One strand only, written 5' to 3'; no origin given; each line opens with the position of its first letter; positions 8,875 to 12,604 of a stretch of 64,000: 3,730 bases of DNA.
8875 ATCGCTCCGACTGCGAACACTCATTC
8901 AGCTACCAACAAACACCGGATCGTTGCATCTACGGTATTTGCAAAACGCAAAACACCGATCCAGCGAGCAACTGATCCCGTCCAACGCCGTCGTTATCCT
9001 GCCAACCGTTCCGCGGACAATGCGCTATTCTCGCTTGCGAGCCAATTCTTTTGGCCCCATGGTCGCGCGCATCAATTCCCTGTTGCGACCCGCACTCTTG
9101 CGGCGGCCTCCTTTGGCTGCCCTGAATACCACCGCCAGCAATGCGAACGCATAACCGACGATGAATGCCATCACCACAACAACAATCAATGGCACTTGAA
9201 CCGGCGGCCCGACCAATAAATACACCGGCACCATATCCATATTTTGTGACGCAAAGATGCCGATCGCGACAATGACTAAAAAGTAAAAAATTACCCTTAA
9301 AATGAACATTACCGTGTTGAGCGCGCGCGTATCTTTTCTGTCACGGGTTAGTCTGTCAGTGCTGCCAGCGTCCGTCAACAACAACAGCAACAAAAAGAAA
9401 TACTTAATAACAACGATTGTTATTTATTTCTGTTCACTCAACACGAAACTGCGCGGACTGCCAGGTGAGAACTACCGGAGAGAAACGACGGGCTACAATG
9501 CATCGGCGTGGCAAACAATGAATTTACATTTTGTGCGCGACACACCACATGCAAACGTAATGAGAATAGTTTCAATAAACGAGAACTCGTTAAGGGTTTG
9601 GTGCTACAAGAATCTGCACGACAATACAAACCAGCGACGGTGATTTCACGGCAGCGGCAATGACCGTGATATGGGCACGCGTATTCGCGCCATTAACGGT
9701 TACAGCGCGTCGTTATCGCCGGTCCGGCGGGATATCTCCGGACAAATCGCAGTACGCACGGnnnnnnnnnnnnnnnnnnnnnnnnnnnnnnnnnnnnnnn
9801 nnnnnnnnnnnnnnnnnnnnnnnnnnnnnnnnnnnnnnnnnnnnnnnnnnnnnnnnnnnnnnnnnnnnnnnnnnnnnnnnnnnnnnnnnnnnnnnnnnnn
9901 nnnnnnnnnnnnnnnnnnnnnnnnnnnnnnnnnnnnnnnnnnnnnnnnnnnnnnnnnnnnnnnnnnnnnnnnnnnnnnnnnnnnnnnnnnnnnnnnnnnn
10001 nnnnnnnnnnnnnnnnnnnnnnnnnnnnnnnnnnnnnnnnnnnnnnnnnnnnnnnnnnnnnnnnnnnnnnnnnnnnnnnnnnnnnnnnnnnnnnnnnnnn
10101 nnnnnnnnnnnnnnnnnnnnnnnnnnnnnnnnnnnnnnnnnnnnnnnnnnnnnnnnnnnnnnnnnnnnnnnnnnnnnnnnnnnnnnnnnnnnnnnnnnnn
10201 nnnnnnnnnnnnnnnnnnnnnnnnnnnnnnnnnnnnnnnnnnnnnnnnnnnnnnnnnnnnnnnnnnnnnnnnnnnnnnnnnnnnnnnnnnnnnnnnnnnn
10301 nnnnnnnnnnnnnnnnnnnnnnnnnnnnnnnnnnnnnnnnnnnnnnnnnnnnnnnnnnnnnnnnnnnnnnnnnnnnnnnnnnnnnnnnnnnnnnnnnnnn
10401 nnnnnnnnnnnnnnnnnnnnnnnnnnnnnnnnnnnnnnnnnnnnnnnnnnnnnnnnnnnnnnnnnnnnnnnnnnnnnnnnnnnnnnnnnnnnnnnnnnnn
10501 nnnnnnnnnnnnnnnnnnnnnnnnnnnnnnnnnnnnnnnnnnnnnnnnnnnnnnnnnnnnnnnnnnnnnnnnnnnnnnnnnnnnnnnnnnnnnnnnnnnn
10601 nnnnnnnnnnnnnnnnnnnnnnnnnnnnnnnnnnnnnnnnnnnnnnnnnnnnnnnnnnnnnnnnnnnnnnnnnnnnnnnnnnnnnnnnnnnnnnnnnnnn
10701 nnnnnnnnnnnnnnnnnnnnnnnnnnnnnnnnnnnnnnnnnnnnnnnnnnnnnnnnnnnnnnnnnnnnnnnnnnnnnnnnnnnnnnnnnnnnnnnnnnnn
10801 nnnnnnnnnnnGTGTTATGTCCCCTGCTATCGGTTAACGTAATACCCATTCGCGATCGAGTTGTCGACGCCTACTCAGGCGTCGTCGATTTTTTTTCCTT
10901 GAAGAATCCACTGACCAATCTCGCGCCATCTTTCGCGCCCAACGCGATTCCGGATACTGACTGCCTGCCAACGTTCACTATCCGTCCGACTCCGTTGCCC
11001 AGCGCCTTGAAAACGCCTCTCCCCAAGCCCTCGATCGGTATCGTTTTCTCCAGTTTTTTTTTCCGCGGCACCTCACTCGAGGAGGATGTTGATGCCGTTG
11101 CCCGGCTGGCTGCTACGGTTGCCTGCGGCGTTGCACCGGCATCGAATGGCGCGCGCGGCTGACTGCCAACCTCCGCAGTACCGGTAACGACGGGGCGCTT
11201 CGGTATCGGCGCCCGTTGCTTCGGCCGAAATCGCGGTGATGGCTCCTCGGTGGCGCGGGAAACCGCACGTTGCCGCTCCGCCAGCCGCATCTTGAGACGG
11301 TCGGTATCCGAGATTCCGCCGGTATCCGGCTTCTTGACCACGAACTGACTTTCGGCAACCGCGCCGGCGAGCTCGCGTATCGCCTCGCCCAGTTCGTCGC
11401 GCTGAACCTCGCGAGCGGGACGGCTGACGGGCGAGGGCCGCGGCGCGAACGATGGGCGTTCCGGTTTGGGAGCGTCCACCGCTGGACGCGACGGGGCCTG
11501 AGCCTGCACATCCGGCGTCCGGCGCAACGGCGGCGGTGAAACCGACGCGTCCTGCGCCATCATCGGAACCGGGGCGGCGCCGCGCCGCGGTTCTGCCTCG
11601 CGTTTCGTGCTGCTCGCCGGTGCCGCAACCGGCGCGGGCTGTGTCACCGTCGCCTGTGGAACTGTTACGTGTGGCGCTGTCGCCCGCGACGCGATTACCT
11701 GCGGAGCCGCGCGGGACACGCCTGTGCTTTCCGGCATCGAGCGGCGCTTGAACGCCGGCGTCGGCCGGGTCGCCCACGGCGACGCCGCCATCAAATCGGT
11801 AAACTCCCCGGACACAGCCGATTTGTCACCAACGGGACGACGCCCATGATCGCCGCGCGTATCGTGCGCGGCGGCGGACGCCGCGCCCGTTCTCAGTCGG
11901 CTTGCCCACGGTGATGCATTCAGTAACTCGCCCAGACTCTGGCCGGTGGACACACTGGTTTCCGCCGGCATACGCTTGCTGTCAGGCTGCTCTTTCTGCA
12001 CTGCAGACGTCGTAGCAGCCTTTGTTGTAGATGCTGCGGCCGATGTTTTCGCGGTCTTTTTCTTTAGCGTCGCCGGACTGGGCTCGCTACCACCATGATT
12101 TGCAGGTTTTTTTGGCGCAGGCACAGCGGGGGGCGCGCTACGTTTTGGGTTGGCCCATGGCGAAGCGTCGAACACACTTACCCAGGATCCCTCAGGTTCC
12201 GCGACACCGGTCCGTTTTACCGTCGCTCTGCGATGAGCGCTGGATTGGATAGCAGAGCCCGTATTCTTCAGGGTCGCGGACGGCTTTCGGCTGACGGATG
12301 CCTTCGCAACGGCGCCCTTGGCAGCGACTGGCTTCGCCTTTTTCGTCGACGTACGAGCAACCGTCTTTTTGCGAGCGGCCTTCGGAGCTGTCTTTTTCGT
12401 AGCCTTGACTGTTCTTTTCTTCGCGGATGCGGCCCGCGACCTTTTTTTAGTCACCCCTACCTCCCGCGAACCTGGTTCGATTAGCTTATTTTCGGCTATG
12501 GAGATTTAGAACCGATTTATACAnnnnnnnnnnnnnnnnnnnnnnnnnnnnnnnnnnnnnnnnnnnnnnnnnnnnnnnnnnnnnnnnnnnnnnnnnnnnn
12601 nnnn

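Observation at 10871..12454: mamJ position occupied by a highly basic, Lys/Ala/Pro-rich low-complexity protein with triple ASPWA motifs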

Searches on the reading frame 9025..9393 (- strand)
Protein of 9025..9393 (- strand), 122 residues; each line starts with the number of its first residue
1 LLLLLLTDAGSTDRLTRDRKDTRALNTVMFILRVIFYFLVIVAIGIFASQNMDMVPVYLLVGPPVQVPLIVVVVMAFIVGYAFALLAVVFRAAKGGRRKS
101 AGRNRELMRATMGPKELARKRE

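Call 5: search_protein_families(library=pfam, proteins=[window:9025-9393:-], max_evalue=0.01)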
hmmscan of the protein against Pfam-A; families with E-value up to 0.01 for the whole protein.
window:9025-9393:- (122 aa): 2 families
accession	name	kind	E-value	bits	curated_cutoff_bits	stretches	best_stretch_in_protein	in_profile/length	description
PF06305.16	LapA_dom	-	3.6e-07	30.4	28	1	50-99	1-49/64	Lipopolysaccharide assembly protein A domain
PF09930.14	DUF2162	-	0.0082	16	34.4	1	16-83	155-221/223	Predicted transporter (DUF2162)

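Call 33: search_protein_families(library=ncbifam, proteins=[window:9025-9393:-], max_evalue=1)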
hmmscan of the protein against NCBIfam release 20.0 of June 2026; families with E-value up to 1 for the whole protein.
window:9025-9393:- (122 aa): 6 families
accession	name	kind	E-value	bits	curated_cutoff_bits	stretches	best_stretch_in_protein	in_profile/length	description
NF040988.1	MamL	equivalog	0.011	15.8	100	1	35-104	5-73/78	magnetosome protein MamL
NF052519.1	ExpolsacRepExoX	equivalog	0.053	13.9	140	1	41-111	11-76/96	exopolysaccharide production repressor ExoX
NF046000.1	MAG1210_fam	subfamily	0.076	11.6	275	1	12-83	52-114/550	MAG1210 family protein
NF033218.1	anchor_AmaP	equivalog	0.11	12.3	55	1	25-92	4-72/166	alkaline shock response membrane anchor protein AmaP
NF042931.1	SAG1386_EF1546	equivalog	0.13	12.4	80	0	14-48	17-50/158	SAG1386/EF1546 family surface-associated protein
NF002796.0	PRK02935.1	equivalog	0.24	11.3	108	1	29-81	14-63/118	hypothetical protein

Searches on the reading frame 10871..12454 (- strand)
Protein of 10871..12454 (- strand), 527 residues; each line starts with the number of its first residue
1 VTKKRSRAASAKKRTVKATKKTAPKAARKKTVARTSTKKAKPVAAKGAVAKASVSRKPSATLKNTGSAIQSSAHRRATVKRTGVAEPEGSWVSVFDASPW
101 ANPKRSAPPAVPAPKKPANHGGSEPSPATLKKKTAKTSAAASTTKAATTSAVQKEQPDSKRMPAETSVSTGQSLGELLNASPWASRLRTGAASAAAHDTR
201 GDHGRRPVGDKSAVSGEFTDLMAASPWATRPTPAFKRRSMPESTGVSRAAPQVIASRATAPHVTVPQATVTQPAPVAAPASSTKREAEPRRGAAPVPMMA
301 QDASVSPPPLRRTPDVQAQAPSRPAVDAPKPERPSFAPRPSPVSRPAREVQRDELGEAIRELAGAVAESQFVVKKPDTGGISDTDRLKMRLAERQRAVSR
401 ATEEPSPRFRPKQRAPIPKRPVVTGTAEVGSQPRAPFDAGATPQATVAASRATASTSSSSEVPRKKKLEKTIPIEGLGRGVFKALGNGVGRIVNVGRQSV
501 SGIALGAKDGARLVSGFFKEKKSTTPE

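Call 4: find_homologous_proteins(query=window:10871-12454:-, max_evalue=0.001)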
Query window:10871-12454:- (527 aa): 3 proteins with E <= 0.001 among 8000 candidates.
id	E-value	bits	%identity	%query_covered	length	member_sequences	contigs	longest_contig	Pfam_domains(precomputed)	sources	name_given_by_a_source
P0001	0.0e+0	1071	100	100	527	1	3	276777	-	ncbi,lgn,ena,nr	ncbi:MAG: hypothetical protein FD165_1784 [Gammaproteobacteria bacterium]|nr:MAG: hypothetical prote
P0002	2.5e-263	893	83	100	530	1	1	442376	-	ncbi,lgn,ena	-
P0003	1.9e-120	422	62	76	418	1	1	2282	-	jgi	jgi:hypothetical protein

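Call 5: search_protein_families(library=pfam, proteins=[window:10871-12454:-], max_evalue=0.01)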
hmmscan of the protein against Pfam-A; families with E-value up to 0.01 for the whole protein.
window:10871-12454:- (527 aa): 0 families

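Call 6: find_encoding_contigs(protein=P0002, flank=10000, max_places=4)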
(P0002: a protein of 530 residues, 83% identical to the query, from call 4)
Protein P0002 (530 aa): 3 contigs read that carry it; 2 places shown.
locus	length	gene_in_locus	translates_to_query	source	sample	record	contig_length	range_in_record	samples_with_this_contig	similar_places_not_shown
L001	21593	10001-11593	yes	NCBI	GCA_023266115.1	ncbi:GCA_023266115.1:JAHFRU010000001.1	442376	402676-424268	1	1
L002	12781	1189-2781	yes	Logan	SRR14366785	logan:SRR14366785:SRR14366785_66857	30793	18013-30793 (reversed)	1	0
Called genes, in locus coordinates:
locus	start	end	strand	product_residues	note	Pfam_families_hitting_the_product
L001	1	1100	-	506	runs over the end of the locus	PF04966:OprB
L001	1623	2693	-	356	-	PF02463:SMC_N (faint), PF00005:ABC_tran, PF13304:AAA_21 (weak), PF08402:TOBE_2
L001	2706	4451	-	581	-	PF00528:BPD_transp_1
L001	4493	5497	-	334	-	PF13531:SBP_bac_11, PF01547:SBP_bac_1, PF13416:SBP_bac_8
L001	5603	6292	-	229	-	-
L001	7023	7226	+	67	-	PF26391:MamI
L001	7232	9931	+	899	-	PF00089:Trypsin, PF13365:Trypsin_2, PF18509:MCR, PF00595:PDZ (weak), PF13180:PDZ_2, PF17820:PDZ_6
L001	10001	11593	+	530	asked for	-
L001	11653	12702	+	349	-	PF06723:MreB_Mbl, PF00022:Actin (faint)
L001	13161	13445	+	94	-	PF06305:LapA_dom (weak)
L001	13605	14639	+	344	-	PF01545:Cation_efflux, PF16916:ZT_dimer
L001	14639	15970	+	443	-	PF02040:ArsB (weak), PF03600:CitMHS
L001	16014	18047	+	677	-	PF00089:Trypsin (weak), PF13365:Trypsin_2, PF01925:TauE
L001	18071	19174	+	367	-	PF18509:MCR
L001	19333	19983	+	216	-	-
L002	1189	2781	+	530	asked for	-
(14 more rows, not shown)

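Call 7: find_encoding_contigs(protein=P0003, flank=5000, max_places=4)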
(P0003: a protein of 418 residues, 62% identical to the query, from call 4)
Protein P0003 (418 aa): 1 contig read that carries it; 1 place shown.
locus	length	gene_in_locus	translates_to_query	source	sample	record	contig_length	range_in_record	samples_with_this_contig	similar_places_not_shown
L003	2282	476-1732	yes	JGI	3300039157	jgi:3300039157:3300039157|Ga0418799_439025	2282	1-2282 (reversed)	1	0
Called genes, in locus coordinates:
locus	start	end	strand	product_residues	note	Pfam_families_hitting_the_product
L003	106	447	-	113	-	-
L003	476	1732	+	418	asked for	-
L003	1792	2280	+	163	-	?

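Call 8: find_encoding_contigs(protein=P0001, flank=10000, max_places=4)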
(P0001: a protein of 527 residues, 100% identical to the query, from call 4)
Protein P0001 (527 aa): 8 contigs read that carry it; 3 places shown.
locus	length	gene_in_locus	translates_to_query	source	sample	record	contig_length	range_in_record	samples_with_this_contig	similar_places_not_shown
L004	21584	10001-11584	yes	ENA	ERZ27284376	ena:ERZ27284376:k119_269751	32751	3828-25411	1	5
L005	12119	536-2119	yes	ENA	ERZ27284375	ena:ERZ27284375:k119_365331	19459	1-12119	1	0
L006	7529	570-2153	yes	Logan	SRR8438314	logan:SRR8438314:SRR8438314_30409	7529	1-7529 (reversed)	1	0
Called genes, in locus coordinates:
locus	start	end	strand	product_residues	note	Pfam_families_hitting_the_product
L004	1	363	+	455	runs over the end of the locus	PF07732:Cu-oxidase_3, PF07731:Cu-oxidase_2, PF00394:Cu-oxidase, PF07731:Cu-oxidase_2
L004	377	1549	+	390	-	-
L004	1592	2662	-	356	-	PF02463:SMC_N (faint), PF00005:ABC_tran, PF13304:AAA_21 (weak), PF08402:TOBE_2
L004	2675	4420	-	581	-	PF00528:BPD_transp_1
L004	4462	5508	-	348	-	PF01547:SBP_bac_1, PF13531:SBP_bac_11, PF13416:SBP_bac_8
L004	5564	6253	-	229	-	-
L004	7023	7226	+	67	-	PF26391:MamI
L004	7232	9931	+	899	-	PF00089:Trypsin, PF13365:Trypsin_2, PF18509:MCR, PF00595:PDZ (weak), PF13180:PDZ_2, PF17820:PDZ_6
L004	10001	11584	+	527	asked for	-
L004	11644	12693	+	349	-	PF06723:MreB_Mbl, PF00022:Actin (faint)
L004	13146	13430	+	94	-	PF06305:LapA_dom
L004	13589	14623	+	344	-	PF01545:Cation_efflux, PF16916:ZT_dimer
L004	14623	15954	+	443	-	PF02040:ArsB (weak), PF03600:CitMHS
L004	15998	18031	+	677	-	PF00089:Trypsin (weak), PF13365:Trypsin_2, PF01925:TauE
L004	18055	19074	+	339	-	PF18509:MCR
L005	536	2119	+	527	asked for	-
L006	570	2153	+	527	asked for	-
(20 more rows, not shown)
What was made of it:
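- Several independent assemblies carry a called gene with exactly this 527-aa product (call 8).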

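Call 22: search_protein_representatives(alignment_id=A1)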
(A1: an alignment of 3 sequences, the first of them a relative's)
Query: 3 sequences, 527 profile positions. Proteins with E-value up to 0.001 (for the whole library): 2; up to 1e-10: 2; up to 1e-30: 2. The best 2 are listed.
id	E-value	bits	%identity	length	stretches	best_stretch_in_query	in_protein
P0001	0.0e+00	1071.5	-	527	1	1-527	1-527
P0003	6.4e-213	725.4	-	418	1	118-527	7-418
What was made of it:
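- Database-wide searches find no significant relative outside the three-member family: 5.8 billion proteins (call 4) and 1.84 billion representatives with a profile (call 22).
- Tried and rejected: The word-indexed search of 5.8 billion proteins (call 4) and the full HMMER profile search of 1.84 billion representatives (call 22) found only the family itself.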

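Call 33: search_protein_families(library=ncbifam, proteins=[window:10871-12454:-], max_evalue=1)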
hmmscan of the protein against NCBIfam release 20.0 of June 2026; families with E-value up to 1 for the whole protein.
window:10871-12454:- (527 aa): 1 family
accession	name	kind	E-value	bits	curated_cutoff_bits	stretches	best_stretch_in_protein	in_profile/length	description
TIGR02708.1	L_lactate_ox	equivalog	0.038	13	645.5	1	477-520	292-336/367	L-lactate oxidase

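Call 43: predict_structure(alignment_id=A1)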
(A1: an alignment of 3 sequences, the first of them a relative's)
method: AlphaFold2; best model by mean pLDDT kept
length: 527 residues; sequences in the alignment: 3
mean_pLDDT: 43.5   pTM: 0.17
mean pLDDT of the five models: 43.5, 42.5, 40.5, 39.3, 35.9
residues with pLDDT >= 90: 0; 70-90: 32; 50-70: 83; < 50: 412
segments of 3 or more residues with pLDDT < 50: 1-4, 6-100, 102-172, 194-214, 230-296, 298-306, 311-330, 338-346, 371-378, 424-527
pLDDT, mean of each block of 10 residues (from residue 1): 43 41 40 35 34 35 33 34 35 41 43 37 35 33 30 33 35 59 66 47 42 54 56 44 37 35 33 36 37 39 46 38 44 49 51 73 67 48 79 79 54 58 43 38 37 32 38 39 40 39 38 37 33
secondary structure, 60 per line:
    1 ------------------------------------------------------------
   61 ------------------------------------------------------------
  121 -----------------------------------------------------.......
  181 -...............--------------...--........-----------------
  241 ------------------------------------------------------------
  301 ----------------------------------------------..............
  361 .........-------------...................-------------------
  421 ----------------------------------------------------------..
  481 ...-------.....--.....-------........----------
elements in order: H174-180 H182-196 H216-223 H347-369 H383-401 H479-483 E491-495 E498-502 H510-517
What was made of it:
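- On MamJ / MamJ-like family (broad): AF2 mean pLDDT is 43.5, and 412 of 527 residues are below 50 (call 43).
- Checked: The 'small ordered C-terminus' is nearly invariant between the three orthologues, but AlphaFold2 does not predict it with confidence (pLDDT <50; call 43).
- AF2 gives 412 of 527 residues with pLDDT <50 (call 43).
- Tried and rejected: The AF2 model is too low in confidence (pLDDT 43.5; call 43) for a fold search to mean anything, so none was run.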

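Call 49: list_cluster_members(proteins=[P0002, P0004, P0001])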
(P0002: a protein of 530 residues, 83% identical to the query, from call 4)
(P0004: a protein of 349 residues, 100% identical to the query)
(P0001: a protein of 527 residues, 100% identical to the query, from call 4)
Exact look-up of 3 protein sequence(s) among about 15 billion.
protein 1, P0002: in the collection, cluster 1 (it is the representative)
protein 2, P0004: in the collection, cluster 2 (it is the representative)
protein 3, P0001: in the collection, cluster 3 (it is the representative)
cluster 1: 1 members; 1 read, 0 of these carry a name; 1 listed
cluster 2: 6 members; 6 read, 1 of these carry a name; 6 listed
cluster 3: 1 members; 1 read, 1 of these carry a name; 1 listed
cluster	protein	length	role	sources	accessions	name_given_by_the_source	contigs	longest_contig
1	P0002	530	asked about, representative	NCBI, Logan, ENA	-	-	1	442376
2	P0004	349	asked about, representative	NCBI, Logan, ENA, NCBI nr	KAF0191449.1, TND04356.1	MAG: Actin-like ATPase [Gammaproteobacteria bacterium]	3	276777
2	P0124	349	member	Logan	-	-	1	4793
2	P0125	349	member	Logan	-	-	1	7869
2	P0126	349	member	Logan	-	-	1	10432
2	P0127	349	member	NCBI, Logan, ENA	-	-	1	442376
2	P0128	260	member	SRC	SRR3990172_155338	-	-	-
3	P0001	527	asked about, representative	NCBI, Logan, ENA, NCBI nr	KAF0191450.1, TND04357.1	MAG: hypothetical protein FD165_1784 [Gammaproteobacteria bacterium]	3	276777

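Call 59: search_solved_structures(query=window:10871-12454:-, max_evalue=1)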
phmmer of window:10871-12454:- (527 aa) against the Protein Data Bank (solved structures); distinct sequences matched with E-value up to 1: 4.
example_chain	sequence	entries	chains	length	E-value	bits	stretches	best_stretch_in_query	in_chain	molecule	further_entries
7f20_A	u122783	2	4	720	0.047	16.4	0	468-520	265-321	L-lactate oxidase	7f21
7f22_A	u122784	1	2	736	0.05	16.4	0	468-520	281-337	L-lactate oxidase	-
6m73_A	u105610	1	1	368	0.092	15.5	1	476-521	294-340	L-lactate oxidase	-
6m74_A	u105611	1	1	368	0.092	15.5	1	476-521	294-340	L-lactate oxidase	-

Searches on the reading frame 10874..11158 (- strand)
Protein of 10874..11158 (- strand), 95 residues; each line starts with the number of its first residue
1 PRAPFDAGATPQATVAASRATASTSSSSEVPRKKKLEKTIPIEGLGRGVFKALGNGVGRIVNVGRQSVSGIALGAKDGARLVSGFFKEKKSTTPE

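Call 56: search_protein_families(library=pfam, proteins=[window:10874-11158:-], max_evalue=10)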
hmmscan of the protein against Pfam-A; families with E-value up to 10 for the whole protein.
window:10874-11158:- (95 aa): 0 families
